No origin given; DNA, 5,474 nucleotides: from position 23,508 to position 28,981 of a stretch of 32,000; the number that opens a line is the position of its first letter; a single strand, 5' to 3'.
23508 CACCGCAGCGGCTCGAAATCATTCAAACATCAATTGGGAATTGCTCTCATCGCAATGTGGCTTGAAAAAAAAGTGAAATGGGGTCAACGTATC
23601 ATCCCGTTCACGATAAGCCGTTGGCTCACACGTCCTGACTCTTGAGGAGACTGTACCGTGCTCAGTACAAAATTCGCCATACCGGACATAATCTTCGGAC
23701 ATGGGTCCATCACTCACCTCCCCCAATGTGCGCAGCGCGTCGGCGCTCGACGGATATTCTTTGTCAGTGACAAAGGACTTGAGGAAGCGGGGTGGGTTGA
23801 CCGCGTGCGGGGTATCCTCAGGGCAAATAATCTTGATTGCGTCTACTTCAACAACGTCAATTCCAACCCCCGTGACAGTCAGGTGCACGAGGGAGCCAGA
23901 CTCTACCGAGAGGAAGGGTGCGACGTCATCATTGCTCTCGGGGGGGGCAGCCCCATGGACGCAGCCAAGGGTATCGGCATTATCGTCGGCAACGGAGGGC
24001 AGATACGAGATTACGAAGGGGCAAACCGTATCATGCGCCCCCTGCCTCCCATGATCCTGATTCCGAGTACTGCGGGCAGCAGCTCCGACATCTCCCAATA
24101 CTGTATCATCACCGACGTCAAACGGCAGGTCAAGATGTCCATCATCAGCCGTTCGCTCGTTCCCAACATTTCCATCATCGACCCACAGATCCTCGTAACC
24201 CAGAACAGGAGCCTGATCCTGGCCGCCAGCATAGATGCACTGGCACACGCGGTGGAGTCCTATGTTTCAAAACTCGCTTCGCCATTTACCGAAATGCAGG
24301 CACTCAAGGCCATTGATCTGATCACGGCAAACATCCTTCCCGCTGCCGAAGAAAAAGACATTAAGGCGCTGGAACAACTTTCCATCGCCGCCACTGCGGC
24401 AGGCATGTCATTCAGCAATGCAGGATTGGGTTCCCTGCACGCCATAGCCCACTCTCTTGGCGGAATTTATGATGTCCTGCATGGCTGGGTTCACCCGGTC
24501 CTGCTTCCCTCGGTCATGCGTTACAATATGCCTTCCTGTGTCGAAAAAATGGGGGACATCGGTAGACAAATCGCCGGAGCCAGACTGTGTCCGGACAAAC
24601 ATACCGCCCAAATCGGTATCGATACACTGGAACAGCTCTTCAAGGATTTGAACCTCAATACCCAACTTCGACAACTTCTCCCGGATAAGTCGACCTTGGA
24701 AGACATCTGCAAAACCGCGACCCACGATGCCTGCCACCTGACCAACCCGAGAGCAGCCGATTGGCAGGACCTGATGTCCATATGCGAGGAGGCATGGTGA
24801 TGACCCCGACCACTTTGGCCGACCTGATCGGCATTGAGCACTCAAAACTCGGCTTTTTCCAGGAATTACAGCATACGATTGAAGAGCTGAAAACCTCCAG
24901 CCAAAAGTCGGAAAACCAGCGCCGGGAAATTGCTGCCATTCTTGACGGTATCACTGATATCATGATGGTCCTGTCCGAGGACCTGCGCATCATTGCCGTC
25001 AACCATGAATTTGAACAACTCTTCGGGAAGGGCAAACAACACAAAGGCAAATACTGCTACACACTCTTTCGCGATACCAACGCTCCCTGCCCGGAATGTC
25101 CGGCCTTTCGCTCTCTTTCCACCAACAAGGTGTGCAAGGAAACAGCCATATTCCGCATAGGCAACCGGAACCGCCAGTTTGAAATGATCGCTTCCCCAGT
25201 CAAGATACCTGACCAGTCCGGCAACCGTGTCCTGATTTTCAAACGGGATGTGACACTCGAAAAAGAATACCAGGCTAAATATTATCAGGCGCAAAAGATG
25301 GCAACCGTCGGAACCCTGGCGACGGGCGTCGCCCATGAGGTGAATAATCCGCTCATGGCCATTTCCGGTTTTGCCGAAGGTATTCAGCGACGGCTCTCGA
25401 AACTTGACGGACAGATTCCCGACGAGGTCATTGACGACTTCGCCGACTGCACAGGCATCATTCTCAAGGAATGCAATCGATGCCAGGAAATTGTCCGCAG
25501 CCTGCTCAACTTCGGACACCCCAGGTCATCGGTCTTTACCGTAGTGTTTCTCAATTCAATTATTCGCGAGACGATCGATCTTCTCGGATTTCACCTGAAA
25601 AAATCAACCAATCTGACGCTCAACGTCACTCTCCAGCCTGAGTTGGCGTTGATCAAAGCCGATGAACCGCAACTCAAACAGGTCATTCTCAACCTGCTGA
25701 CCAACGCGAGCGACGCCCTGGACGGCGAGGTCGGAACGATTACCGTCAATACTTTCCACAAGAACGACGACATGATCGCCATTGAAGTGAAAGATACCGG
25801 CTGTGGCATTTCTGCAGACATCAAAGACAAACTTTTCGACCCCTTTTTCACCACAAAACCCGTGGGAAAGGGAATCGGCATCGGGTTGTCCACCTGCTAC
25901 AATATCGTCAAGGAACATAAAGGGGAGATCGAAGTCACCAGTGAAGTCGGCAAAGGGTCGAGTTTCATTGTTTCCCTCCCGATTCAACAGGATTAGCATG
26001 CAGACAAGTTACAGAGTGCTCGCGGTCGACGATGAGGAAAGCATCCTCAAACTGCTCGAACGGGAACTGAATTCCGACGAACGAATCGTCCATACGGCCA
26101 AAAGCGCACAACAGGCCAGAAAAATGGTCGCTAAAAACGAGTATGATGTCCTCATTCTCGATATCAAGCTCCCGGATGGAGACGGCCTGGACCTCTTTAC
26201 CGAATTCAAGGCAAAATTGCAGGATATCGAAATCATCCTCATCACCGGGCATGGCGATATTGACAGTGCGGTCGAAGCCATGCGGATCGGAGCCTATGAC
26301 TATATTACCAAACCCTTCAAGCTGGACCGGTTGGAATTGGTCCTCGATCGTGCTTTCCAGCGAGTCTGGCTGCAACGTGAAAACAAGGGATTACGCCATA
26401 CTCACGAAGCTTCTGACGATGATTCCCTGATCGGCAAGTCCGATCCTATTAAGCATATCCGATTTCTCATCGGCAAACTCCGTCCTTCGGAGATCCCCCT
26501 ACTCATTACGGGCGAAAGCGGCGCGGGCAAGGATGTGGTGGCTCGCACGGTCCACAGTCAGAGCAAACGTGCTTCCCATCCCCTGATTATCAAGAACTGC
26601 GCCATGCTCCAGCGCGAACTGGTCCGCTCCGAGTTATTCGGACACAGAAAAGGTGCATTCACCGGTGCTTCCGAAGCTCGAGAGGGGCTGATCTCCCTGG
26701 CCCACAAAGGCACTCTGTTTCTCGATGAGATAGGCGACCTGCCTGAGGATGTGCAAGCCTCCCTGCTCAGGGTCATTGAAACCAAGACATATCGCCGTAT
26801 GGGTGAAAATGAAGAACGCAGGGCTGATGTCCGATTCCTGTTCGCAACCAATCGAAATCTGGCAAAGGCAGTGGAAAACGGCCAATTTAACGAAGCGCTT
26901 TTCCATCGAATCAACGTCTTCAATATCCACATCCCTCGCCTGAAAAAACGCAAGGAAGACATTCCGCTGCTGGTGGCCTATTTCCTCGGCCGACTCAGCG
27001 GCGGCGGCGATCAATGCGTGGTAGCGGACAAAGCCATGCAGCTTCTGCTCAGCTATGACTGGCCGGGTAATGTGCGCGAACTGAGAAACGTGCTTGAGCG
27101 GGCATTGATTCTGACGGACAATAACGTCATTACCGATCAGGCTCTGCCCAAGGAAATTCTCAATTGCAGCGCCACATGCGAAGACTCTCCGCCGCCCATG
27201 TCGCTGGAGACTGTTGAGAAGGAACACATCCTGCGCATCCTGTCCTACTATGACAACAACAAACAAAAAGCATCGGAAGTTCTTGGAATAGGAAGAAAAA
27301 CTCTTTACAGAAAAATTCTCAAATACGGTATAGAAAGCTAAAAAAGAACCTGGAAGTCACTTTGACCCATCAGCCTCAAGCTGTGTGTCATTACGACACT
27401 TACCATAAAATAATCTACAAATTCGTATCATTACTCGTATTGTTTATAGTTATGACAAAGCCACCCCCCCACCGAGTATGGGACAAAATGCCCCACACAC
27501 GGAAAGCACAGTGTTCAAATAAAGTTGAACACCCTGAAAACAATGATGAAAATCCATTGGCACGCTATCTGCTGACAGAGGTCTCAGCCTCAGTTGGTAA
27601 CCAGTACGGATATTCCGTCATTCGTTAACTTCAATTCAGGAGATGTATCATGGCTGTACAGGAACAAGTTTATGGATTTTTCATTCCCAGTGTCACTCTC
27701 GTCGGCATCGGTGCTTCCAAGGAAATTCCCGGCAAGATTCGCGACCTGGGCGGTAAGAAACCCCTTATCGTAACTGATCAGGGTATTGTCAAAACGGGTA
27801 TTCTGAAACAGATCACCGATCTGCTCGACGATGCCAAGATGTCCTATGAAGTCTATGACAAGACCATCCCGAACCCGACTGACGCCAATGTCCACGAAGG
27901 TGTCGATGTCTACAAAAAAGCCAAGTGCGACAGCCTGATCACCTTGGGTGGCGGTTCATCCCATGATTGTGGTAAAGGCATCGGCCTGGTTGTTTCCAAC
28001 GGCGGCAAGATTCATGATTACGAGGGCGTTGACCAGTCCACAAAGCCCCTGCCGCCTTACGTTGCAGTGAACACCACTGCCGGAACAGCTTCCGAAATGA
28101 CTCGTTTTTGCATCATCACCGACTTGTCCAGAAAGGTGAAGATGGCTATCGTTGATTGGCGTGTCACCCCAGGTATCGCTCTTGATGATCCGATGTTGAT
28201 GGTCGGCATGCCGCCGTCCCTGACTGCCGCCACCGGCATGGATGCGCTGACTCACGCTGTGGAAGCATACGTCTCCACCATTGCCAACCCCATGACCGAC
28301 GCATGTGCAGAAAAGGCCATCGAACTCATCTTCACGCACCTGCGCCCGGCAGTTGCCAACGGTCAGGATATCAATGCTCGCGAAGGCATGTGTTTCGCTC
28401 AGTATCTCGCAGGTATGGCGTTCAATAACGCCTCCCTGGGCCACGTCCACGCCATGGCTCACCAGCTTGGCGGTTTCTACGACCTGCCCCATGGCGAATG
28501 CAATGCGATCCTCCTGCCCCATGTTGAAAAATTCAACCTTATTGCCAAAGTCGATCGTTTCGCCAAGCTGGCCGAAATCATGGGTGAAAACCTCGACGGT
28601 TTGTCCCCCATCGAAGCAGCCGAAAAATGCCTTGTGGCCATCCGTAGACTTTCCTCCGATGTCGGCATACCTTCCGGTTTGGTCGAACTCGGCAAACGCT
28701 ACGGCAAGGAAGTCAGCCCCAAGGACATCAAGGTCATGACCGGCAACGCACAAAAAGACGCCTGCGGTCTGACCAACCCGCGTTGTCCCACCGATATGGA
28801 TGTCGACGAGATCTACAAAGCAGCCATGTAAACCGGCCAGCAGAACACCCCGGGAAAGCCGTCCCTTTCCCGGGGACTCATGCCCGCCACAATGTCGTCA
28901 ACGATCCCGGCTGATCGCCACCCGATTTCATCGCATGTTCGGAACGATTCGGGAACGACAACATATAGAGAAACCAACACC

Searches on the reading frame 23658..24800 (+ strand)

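Call 10: search_protein_families(library=pfam, proteins=[window:23658-24800:+], max_evalue=0.001)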
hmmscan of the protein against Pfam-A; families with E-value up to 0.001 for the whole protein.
window:23658-24800:+ (380 aa): 3 families
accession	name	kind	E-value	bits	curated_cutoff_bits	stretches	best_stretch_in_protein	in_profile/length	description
PF00465.25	Fe-ADH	-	6.4e-49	166.2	31.3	1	10-176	3-168/168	Iron-containing alcohol dehydrogenase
PF25137.1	ADH_Fe_C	-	3.6e-47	161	27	1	189-380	3-194/194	Fe-containing alcohol dehydrogenase family, C-terminal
PF13685.12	Fe-ADH_2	-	1.6e-09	38.4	28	1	13-107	2-94/149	Iron-containing alcohol dehydrogenase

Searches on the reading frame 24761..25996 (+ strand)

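Call 10: search_protein_families(library=pfam, proteins=[window:24761-25996:+], max_evalue=0.001)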
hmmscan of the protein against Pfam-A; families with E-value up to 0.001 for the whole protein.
window:24761-25996:+ (411 aa): 7 families
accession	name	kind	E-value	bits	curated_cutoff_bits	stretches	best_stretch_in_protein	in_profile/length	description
PF02518.31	HATPase_c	-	1.6e-26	93.3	26.4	1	301-409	2-110/111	Histidine kinase-, DNA gyrase B-, and HSP90-like ATPase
PF00512.31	HisKA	-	7.2e-11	42.4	26.9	1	184-252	3-61/66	His Kinase A (phospho-acceptor) domain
PF13426.13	PAS_9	-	6.5e-10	39.7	27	1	66-165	2-102/103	PAS domain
PF08448.16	PAS_4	-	3.1e-06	27.8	23.1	1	61-168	1-109/110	PAS fold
PF13188.13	PAS_8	-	5.8e-06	26.4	21.8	1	57-113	3-57/65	PAS domain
PF14501.12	HATPase_c_5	-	9.2e-05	22.7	22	1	305-395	6-91/102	GHKL domain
PF00989.32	PAS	-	0.0006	20.2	22.6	0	56-92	2-38/113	PAS fold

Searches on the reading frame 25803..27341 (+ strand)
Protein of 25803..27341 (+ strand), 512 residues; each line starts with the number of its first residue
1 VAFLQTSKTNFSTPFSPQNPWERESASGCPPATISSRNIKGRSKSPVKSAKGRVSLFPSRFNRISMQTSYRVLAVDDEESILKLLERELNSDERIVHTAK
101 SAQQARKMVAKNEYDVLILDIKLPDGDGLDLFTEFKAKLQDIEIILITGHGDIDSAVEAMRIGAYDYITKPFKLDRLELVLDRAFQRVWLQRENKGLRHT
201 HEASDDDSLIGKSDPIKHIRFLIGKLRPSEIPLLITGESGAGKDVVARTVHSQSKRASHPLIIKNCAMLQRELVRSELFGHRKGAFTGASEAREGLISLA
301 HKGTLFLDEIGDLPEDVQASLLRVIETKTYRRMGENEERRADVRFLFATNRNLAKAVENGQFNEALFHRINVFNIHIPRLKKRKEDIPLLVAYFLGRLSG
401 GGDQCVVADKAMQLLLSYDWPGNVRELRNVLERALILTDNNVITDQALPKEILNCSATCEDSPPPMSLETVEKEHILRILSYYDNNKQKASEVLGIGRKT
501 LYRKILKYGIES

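Call 11: search_protein_families(library=pfam, proteins=[window:25803-27341:+], max_evalue=0.001)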
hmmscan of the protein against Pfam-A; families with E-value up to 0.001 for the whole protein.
window:25803-27341:+ (512 aa): 8 families
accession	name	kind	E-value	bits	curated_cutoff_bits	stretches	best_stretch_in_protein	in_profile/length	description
PF00158.32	Sigma54_activat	-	1.7e-60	204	20.2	1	209-376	1-168/168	Sigma-54 interaction domain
PF00072.30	Response_reg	-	5.2e-28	97.9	30.2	1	72-178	1-107/111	Response regulator receiver domain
PF25601.1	AAA_lid_14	-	1.4e-23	83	27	1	382-457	2-79/87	AAA+ ATPase lid domain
PF14532.12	Sigma54_activ_2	-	2.2e-22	80.2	25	1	210-380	1-138/138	Sigma-54 interaction domain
PF02954.25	HTH_8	-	1.8e-12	47.2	22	1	467-508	1-42/42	Bacterial regulatory protein, Fis family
PF01078.27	Mg_chelatase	-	6.1e-08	32.7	20.3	1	284-351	89-158/207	Magnesium chelatase, subunit ChlI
PF07728.20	AAA_5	-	1e-07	32.5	22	1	232-353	1-125/139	AAA domain (dynein-related subfamily)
PF07724.20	AAA_2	-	1.4e-05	25.6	27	1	232-358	5-132/166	AAA domain (Cdc48 subfamily)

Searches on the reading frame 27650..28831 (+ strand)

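Call 11: search_protein_families(library=pfam, proteins=[window:27650-28831:+], max_evalue=0.001)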
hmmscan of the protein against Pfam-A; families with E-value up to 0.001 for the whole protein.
window:27650-28831:+ (393 aa): 3 families
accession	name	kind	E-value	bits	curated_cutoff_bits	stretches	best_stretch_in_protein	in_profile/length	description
PF25137.1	ADH_Fe_C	-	2.8e-66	223.4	27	1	192-393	1-194/194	Fe-containing alcohol dehydrogenase family, C-terminal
PF00465.25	Fe-ADH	-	4e-46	157.1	31.3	1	13-181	1-168/168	Iron-containing alcohol dehydrogenase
PF13685.12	Fe-ADH_2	-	5.4e-09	36.7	28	1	19-111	3-93/149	Iron-containing alcohol dehydrogenase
